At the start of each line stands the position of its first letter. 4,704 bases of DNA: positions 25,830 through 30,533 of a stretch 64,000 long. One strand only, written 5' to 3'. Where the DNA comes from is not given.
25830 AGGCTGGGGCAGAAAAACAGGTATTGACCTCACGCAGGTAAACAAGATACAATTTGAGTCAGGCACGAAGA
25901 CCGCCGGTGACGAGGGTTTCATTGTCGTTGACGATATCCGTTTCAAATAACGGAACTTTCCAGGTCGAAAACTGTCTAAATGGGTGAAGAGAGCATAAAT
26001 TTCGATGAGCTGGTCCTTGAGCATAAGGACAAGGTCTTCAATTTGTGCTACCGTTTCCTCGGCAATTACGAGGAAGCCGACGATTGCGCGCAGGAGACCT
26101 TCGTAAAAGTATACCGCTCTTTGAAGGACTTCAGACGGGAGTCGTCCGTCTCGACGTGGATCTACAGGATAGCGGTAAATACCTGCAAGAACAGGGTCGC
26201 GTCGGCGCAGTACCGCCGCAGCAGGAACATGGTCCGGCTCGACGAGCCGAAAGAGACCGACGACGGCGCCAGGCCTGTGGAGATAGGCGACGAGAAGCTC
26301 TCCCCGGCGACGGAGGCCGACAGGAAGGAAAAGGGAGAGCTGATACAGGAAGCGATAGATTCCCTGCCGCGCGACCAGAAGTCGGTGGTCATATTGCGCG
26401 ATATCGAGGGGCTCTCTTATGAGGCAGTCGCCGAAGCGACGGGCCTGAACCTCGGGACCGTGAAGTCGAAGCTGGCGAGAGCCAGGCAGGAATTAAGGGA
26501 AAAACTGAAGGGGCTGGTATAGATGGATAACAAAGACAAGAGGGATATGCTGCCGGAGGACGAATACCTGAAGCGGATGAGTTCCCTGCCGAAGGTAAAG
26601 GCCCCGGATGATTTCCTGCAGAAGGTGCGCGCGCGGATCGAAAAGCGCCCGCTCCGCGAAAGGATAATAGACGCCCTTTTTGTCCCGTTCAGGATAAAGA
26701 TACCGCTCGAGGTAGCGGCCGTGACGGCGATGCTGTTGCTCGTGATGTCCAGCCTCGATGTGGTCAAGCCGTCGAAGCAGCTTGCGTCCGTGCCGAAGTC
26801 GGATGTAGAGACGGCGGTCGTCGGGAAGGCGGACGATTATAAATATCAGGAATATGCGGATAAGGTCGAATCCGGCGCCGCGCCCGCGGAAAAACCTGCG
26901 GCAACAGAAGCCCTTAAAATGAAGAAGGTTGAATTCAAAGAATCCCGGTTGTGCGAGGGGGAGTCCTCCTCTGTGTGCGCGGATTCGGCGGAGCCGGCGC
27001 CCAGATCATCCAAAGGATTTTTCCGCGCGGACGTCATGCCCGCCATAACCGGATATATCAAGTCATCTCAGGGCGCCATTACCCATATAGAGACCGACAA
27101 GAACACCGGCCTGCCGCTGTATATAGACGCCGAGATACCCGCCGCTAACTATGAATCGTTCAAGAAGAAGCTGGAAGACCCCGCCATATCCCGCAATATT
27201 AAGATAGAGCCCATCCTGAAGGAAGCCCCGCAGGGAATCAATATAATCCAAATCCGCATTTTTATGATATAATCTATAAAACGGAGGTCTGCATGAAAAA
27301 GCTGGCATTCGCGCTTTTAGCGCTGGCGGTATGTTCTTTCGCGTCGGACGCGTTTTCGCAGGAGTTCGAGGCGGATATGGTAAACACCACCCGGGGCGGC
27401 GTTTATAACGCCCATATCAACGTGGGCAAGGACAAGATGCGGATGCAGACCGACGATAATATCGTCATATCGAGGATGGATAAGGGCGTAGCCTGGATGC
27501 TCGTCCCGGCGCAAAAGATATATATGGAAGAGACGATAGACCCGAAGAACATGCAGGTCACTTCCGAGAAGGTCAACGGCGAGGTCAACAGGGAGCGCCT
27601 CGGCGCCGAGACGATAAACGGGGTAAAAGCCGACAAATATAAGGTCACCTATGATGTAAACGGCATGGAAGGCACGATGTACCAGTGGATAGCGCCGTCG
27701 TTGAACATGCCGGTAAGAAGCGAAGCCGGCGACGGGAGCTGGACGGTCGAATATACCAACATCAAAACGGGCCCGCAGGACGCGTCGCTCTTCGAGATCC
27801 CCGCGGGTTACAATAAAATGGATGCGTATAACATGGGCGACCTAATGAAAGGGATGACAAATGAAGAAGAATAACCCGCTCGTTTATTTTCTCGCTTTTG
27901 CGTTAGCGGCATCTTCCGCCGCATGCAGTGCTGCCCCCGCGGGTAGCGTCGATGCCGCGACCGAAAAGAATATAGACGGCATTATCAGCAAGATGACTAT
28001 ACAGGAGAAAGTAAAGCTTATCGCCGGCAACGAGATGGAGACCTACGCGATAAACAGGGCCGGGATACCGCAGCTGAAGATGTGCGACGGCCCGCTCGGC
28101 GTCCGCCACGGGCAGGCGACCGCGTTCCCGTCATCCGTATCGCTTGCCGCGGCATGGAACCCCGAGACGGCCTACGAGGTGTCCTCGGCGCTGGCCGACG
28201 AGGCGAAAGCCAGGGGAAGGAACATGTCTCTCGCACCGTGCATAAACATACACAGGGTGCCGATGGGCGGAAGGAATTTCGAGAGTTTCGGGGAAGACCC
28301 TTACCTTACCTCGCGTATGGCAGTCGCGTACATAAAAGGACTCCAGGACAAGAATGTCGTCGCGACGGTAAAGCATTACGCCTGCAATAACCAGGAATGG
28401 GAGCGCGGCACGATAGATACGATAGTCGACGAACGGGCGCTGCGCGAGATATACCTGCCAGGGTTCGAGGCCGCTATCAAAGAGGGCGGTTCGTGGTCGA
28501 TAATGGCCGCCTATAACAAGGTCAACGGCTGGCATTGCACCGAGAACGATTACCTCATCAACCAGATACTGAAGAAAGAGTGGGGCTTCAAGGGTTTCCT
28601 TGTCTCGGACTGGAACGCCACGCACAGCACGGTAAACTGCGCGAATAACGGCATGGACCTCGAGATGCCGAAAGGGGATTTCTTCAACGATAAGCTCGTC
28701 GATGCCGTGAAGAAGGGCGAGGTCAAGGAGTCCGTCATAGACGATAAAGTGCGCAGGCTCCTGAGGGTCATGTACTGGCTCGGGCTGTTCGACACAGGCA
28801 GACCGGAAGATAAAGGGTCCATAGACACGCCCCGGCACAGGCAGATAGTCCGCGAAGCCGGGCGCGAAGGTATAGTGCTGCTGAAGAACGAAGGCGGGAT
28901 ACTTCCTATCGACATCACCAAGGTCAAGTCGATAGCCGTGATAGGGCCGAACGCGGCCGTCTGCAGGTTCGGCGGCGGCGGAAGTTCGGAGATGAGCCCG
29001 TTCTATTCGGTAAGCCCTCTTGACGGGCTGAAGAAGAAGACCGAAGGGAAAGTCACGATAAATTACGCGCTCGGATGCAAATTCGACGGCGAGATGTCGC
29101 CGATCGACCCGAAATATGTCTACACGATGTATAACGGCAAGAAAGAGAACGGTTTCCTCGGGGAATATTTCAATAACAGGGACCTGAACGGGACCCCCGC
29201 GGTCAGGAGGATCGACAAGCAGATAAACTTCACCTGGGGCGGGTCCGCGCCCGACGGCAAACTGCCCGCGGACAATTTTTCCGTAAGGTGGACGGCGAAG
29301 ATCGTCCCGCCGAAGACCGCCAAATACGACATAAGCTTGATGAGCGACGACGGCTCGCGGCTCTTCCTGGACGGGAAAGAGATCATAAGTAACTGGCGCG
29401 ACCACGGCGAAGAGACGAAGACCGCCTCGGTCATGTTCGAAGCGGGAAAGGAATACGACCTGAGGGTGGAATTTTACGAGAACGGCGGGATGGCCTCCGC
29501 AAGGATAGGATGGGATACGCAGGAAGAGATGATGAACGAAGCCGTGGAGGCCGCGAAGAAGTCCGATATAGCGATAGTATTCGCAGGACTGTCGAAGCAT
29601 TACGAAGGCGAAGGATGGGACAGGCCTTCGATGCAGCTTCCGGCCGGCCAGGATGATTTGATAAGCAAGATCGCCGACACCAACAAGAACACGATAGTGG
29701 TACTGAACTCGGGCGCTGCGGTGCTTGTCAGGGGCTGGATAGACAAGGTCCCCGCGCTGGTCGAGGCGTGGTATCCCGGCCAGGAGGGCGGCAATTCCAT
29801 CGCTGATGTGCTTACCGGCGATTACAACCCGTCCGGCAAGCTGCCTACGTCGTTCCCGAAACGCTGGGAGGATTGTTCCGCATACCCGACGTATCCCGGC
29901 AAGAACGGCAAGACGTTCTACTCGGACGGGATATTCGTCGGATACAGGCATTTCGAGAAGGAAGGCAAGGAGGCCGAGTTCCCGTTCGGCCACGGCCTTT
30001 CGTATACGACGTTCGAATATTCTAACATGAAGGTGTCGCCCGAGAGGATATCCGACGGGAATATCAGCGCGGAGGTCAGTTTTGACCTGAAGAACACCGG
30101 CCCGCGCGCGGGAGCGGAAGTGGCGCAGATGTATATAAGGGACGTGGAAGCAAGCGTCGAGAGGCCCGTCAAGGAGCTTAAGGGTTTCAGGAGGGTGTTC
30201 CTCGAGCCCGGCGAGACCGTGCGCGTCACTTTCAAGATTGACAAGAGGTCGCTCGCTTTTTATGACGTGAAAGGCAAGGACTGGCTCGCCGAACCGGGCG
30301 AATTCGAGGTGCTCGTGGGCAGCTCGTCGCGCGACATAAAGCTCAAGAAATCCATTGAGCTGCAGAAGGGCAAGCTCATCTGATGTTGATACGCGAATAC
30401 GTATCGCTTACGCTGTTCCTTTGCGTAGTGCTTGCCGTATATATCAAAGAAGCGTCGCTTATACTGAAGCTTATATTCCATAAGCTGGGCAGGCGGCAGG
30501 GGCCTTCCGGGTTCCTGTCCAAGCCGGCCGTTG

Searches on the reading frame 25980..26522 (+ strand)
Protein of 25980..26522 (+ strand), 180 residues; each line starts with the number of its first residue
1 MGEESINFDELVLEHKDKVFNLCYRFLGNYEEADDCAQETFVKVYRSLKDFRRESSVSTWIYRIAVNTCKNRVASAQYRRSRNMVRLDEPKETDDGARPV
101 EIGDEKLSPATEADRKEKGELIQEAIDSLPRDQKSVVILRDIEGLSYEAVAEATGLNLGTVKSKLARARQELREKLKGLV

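Call 84: search_protein_families(library=pfam, proteins=[window:25980-26522:+], max_evalue=0.01)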
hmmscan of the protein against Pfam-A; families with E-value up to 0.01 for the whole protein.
window:25980-26522:+ (180 aa): 4 families
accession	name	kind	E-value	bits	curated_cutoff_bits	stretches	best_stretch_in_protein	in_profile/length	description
PF04542.20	Sigma70_r2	-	8e-20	70.9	24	1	11-77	1-69/71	Sigma-70 region 2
PF08281.18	Sigma70_r4_2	-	2.9e-18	65.7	25.7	1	120-172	2-54/54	Sigma-70, region 4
PF04545.22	Sigma70_r4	-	1.1e-10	41.3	24.1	1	125-174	1-50/50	Sigma-70, region 4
PF07638.17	Sigma70_ECF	-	0.00055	20.3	21.1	1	117-177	121-184/185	ECF sigma factor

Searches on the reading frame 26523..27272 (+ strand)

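Call 84: search_protein_families(library=pfam, proteins=[window:26523-27272:+], max_evalue=0.01)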
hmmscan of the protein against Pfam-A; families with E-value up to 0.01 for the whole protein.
window:26523-27272:+ (249 aa): 1 family
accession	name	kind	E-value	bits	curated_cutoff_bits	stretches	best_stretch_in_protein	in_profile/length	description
PF10039.14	DUF2275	-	0.00041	21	24.6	1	23-77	1-54/210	Predicted integral membrane protein (DUF2275)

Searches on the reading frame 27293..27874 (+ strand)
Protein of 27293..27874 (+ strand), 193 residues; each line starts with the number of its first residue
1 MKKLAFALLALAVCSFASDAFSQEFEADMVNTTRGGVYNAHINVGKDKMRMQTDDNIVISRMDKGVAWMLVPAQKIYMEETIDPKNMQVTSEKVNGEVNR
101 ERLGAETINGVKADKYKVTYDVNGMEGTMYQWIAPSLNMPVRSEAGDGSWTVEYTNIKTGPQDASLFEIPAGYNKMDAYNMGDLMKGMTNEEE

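Call 17: search_protein_families(library=pfam, proteins=[window:27293-27874:+], max_evalue=0.01)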
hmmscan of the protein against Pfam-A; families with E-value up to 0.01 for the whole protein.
window:27293-27874:+ (193 aa): 2 families
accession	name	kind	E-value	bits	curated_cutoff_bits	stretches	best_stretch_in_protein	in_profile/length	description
PF14371.13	DUF4412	-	3.2e-11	43.8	21.6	1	44-134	22-119/191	Domain of unknown function (DUF4412)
PF07523.18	Big_3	-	0.0027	18.4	21.2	1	73-129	5-64/68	Bacterial Ig-like domain (group 3)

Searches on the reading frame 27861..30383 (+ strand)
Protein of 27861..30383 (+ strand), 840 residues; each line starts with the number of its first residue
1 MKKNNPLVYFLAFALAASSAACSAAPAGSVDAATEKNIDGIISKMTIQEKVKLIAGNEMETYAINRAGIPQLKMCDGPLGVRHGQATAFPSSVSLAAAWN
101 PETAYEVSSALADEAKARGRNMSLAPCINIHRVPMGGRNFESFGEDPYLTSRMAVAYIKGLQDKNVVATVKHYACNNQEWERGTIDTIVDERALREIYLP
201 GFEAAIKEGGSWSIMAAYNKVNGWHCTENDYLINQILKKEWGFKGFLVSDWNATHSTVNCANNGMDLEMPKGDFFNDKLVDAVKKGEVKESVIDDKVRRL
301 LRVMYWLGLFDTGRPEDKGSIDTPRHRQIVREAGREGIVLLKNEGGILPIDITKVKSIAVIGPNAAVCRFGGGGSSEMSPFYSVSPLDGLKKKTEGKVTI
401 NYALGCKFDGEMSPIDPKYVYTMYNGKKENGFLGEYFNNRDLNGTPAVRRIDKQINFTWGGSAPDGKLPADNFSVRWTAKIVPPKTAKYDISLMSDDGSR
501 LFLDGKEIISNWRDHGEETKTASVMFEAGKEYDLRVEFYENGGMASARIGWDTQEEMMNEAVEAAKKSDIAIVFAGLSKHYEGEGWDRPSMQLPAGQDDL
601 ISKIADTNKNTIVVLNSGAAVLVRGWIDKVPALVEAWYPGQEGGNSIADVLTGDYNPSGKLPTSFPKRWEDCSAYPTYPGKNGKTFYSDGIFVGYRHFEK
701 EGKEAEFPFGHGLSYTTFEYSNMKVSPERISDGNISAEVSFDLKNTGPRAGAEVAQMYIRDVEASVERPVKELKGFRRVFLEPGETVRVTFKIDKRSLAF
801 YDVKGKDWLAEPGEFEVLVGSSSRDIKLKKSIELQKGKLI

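Call 99: search_protein_families(library=pfam, proteins=[window:27861-30383:+], max_evalue=0.0001)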
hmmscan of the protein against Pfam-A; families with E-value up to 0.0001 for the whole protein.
window:27861-30383:+ (840 aa): 4 families
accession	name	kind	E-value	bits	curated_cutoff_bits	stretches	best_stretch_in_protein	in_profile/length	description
PF01915.27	Glyco_hydro_3_C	-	2.5e-65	220.6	31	1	338-715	1-200/200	Glycosyl hydrolase family 3 C-terminal domain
PF00933.27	Glyco_hydro_3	-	1.7e-51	176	27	1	36-303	27-316/316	Glycosyl hydrolase family 3 N terminal domain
PF14310.12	Fn3-like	-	3e-30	104.6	25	1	753-823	1-71/71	Fibronectin type III-like domain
PF07691.17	PA14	-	1.1e-28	100.4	24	1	429-558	2-140/147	PA14 domain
